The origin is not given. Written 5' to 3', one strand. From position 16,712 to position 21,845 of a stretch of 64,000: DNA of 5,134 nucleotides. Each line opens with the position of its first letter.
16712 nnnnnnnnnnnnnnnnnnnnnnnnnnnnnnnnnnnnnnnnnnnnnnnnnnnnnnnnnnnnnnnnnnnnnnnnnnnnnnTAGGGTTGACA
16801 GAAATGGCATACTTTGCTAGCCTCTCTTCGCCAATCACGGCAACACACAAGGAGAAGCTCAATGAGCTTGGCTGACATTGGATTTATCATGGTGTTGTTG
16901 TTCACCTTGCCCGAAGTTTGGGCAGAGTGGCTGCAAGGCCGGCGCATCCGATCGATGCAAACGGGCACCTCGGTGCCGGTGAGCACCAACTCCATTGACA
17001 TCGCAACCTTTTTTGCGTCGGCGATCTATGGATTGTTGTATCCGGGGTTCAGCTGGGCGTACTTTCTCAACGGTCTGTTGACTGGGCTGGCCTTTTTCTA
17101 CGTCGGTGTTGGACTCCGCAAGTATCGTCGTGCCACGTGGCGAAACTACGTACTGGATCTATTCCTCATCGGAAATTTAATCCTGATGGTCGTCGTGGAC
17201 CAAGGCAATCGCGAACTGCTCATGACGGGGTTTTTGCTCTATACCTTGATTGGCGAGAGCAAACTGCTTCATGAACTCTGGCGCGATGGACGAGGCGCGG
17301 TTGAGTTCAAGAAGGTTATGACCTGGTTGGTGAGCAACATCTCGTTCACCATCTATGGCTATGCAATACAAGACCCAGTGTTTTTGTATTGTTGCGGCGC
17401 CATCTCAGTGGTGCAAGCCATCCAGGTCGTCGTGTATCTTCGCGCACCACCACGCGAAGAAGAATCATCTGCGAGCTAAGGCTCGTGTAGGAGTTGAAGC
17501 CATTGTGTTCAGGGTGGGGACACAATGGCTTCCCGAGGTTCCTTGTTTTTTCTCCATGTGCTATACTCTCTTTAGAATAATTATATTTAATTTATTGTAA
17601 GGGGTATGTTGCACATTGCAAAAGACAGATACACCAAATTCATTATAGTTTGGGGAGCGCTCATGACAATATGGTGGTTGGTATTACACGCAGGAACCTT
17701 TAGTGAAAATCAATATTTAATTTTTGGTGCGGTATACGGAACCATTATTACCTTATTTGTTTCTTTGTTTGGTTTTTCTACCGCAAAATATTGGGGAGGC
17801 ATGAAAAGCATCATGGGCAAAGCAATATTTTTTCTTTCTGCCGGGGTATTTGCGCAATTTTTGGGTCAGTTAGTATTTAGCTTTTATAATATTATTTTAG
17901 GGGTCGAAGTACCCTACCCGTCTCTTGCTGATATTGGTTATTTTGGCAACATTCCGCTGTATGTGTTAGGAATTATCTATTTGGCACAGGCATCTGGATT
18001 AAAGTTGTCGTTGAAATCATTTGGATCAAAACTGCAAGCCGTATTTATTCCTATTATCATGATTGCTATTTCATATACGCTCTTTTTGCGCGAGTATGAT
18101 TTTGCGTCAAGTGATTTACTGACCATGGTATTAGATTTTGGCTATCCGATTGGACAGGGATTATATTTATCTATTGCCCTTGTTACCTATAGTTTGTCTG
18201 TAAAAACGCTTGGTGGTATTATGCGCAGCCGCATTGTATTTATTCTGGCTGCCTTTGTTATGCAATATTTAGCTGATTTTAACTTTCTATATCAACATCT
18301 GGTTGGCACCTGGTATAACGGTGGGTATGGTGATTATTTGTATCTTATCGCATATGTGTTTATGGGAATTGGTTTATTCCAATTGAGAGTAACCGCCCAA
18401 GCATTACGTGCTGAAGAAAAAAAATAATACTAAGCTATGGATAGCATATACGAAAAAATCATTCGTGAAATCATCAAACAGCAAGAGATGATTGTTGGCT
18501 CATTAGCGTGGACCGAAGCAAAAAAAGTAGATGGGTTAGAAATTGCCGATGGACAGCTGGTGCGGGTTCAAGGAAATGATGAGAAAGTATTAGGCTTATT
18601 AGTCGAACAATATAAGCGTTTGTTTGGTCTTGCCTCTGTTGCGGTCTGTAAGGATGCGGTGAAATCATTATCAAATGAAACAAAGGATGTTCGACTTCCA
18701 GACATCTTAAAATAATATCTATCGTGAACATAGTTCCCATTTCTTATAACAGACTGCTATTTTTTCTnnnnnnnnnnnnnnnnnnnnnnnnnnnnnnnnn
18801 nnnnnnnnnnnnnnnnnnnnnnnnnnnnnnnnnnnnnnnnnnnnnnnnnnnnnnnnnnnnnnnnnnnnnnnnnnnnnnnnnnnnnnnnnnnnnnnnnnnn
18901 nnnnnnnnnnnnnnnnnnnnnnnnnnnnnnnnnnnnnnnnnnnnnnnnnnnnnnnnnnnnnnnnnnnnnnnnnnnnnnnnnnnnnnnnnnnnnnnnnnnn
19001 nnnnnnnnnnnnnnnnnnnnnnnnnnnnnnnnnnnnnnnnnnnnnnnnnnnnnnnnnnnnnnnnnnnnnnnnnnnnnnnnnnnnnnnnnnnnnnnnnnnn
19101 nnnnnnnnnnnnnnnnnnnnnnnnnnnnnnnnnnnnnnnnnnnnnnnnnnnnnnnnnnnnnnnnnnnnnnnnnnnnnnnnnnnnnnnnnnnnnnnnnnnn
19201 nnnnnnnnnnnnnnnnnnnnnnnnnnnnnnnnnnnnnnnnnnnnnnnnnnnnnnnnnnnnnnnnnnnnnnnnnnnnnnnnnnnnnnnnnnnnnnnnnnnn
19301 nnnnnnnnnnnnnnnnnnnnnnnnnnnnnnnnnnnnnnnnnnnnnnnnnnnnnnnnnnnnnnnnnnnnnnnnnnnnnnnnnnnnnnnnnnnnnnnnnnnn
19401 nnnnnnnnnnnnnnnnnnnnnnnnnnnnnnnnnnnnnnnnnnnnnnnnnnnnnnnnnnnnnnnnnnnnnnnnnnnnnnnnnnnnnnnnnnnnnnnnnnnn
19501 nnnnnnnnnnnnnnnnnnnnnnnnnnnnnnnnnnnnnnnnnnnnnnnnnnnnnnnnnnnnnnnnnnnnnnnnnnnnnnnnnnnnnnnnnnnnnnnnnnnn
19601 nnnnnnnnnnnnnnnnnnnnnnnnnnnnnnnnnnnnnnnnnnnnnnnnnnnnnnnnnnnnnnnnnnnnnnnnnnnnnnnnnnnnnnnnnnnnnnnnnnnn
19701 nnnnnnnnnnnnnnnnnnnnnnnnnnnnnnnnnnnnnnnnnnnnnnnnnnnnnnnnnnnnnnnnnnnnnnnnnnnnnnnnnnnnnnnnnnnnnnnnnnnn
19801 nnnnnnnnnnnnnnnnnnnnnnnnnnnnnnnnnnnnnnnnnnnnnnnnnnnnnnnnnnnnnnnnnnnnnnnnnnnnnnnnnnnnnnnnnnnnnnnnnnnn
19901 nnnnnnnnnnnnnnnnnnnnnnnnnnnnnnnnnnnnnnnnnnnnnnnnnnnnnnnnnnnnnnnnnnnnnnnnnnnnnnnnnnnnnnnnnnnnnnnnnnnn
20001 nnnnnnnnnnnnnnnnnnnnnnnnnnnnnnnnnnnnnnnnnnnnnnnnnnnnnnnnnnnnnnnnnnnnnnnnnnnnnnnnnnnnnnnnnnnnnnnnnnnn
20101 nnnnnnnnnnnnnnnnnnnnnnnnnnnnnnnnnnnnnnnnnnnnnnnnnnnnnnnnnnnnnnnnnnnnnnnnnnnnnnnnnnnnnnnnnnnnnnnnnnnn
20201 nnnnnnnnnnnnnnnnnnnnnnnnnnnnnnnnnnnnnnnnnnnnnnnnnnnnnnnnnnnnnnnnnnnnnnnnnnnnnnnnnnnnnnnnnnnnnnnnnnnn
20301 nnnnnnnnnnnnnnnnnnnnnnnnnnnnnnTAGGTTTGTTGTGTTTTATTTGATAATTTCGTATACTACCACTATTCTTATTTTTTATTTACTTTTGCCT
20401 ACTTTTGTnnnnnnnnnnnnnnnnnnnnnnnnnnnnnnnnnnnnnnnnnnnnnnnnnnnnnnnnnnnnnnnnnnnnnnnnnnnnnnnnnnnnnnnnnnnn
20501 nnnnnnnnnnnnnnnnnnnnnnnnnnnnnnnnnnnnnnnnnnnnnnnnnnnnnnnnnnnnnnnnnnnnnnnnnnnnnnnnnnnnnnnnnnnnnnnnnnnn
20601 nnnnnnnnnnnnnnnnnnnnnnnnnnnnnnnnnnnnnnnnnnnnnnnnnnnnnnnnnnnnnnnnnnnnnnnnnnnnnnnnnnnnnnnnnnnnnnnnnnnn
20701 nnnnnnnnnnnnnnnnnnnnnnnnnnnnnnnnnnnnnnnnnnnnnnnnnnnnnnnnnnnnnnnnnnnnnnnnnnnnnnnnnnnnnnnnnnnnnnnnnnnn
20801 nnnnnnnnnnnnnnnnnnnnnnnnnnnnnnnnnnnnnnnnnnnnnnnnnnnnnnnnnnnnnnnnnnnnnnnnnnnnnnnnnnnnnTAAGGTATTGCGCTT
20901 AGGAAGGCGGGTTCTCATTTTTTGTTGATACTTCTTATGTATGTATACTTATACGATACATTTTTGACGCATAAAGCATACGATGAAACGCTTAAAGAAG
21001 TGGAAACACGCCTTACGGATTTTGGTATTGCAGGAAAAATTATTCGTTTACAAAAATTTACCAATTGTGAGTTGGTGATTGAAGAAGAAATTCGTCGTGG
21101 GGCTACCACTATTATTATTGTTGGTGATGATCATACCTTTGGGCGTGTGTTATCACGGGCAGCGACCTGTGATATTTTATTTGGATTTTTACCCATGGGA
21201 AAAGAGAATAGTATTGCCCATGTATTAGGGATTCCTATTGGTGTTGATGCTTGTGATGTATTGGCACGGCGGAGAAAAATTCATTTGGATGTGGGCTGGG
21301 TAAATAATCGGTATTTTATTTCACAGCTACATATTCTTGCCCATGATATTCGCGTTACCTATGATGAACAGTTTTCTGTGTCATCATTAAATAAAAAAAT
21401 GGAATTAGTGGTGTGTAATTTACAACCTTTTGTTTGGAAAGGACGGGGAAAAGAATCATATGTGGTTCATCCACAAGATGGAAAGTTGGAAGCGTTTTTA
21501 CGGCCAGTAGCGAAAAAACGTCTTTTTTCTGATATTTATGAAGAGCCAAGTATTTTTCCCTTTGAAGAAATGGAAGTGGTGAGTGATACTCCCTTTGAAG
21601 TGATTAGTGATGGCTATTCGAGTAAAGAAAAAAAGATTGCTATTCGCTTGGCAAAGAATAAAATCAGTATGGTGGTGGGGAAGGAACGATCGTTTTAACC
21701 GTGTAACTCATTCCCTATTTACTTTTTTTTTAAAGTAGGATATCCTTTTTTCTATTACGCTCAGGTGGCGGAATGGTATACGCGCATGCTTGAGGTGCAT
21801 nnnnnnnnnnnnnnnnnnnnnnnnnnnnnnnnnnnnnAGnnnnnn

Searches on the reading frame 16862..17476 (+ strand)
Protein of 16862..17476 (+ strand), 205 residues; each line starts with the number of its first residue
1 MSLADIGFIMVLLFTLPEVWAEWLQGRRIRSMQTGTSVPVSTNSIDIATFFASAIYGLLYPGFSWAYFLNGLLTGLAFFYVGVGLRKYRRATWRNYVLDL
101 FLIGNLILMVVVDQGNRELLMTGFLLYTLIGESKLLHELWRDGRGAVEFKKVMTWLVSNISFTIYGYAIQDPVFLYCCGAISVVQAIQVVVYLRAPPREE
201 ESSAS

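Call 15: search_protein_families(library=pfam, proteins=[window:16862-17476:+], max_evalue=0.1)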
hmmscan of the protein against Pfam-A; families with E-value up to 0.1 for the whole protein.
window:16862-17476:+ (205 aa): 1 family
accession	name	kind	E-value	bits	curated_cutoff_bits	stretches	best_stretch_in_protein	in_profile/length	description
PF03083.21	MtN3_slv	-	0.00036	20.9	23.7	1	149-198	36-85/87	Sugar efflux transporter for intercellular exchange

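Call 34: find_homologous_proteins(query=window:16862-17476:+, max_evalue=0.001)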
Query window:16862-17476:+ (205 aa): 1 proteins with E <= 0.001 among 155 candidates.
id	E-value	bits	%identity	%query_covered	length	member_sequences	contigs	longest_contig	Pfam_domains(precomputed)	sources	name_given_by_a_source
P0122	4.4e-131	453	100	100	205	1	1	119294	-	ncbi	-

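Call 35: find_encoding_contigs(protein=P0122, flank=3000, max_places=5)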
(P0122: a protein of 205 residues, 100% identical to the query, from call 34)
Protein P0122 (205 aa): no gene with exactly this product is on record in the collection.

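Call 74: search_protein_families(library=ncbifam, proteins=[window:16862-17476:+], max_evalue=0.1)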
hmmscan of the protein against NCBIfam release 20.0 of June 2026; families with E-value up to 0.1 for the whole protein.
window:16862-17476:+ (205 aa): 0 families

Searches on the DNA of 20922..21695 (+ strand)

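Call 45: search_rna_families(sources=[L082, L083, L084, L085, L086, L087, L088], threshold=gathering)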
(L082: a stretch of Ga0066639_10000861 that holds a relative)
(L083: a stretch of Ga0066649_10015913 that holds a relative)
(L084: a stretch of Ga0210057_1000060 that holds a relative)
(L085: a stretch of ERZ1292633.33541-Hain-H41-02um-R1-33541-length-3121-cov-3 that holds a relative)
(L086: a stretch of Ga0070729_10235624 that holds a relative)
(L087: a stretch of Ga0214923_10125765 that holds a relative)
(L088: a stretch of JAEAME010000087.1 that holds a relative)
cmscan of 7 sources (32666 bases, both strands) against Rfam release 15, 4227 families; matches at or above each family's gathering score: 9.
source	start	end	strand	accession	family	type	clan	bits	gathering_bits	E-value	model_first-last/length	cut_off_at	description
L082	5013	5555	-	RF00010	RNaseP_bact_a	Gene; ribozyme;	CL00002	137.3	100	2.5e-42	1-367/367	no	Bacterial RNase P class A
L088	2807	2879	-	RF00005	tRNA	Gene; tRNA;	CL00001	71.4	29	6.7e-14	1-71/71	no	tRNA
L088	3112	3183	-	RF00005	tRNA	Gene; tRNA;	CL00001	61.8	29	2.9e-11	1-71/71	no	tRNA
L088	1779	1852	+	RF00005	tRNA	Gene; tRNA;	CL00001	59.7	29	1.1e-10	1-71/71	no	tRNA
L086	893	978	+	RF00005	tRNA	Gene; tRNA;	CL00001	55.1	29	2e-09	1-71/71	no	tRNA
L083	3830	3914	+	RF00005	tRNA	Gene; tRNA;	CL00001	52.3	29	1.2e-08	1-71/71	no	tRNA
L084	4851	4935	+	RF00005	tRNA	Gene; tRNA;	CL00001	52.3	29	1.2e-08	1-71/71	no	tRNA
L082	4893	4978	+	RF00005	tRNA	Gene; tRNA;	CL00001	49.5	29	6.9e-08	1-71/71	no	tRNA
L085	3044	3121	+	RF00005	tRNA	Gene; tRNA;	CL00001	40.7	29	1.8e-05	1-67/71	3'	tRNA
